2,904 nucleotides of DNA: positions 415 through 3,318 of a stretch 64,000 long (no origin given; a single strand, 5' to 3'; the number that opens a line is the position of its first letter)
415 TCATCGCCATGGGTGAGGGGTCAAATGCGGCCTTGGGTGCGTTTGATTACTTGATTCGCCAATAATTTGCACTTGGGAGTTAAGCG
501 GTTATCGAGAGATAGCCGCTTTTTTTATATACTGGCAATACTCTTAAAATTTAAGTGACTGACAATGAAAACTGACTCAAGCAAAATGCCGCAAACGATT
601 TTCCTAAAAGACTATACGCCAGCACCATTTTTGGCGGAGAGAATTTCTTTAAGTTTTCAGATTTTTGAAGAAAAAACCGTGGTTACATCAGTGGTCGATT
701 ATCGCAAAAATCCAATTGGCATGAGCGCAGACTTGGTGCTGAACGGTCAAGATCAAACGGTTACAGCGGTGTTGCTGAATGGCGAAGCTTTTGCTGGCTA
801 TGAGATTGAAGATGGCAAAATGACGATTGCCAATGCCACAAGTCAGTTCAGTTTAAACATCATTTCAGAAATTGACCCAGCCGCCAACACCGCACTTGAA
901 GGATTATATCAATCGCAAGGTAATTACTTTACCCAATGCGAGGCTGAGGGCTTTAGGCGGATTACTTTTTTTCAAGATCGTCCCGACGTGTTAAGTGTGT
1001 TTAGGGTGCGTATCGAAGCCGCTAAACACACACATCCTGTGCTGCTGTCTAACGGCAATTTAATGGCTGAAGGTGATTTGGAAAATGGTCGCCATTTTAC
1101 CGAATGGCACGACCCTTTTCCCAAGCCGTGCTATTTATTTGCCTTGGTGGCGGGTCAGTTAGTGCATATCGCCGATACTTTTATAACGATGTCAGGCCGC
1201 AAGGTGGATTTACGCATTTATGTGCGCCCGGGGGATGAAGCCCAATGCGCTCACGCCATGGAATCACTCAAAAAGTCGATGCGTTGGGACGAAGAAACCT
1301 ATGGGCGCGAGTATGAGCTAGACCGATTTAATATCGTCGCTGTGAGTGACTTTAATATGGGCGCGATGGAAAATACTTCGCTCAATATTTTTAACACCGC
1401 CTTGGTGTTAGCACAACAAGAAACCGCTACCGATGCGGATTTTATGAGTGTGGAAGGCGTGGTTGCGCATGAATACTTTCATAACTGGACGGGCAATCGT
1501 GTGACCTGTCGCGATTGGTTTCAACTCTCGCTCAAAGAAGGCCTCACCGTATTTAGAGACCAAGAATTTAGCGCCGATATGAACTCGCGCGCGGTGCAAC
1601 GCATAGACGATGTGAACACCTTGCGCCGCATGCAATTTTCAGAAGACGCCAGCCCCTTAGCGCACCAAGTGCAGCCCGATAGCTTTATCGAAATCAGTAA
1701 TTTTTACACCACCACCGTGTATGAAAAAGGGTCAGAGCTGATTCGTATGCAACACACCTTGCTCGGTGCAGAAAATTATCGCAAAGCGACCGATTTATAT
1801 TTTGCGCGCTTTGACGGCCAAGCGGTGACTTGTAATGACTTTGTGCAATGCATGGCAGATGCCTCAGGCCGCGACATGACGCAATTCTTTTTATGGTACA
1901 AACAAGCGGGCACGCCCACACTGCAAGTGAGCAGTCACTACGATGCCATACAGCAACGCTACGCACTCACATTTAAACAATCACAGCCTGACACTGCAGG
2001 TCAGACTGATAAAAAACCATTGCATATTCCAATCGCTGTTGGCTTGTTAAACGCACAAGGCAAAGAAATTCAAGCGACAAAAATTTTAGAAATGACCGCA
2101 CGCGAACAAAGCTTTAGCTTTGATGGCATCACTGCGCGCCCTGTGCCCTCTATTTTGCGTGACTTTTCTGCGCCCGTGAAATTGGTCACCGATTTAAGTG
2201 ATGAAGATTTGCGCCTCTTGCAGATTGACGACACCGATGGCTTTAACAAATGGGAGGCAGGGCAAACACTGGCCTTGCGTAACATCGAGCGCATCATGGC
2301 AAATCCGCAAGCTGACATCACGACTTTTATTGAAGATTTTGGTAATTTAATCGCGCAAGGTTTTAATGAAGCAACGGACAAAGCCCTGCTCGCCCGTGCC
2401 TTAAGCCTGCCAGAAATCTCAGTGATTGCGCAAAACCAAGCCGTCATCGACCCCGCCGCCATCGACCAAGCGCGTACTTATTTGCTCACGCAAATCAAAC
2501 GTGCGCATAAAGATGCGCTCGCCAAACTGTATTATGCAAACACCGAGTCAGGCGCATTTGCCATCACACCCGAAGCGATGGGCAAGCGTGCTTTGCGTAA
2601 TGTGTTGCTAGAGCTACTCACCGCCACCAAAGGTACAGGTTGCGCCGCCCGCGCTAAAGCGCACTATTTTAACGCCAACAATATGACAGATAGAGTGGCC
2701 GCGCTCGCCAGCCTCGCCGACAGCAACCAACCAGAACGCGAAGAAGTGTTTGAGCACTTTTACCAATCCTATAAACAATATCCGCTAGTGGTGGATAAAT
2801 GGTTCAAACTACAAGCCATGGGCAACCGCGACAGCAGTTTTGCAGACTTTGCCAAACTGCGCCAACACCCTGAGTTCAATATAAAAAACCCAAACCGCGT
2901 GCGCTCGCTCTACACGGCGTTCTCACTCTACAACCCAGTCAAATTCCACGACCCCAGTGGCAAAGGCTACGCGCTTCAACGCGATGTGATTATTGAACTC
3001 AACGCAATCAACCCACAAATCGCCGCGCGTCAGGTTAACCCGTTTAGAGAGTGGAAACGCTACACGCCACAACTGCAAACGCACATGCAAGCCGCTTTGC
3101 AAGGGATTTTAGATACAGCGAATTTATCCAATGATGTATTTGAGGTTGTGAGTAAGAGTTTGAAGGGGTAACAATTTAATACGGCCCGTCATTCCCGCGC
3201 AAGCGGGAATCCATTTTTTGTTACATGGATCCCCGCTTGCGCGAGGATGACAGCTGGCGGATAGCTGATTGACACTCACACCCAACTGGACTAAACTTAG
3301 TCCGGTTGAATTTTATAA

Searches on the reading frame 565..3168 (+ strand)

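Call 63: search_protein_families(library=pfam, proteins=[window:565-3168:+], max_evalue=0.00001)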
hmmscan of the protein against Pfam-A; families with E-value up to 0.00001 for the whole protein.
window:565-3168:+ (868 aa): 4 families
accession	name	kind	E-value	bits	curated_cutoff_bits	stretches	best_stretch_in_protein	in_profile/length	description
PF17432.8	DUF3458_C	-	7.9e-107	357.7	24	1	546-867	1-320/320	Domain of unknown function (DUF3458_C) ARM repeats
PF01433.26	Peptidase_M1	-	1.3e-51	175.8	27.7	1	231-442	2-215/218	Peptidase family M1 domain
PF11940.14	DUF3458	-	8e-34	116.4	28.6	1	449-542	1-94/95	Domain of unknown function (DUF3458) Ig-like fold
PF17900.6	Peptidase_M1_N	-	1.2e-14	55.3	25.8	1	89-191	75-186/186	Peptidase M1 N-terminal domain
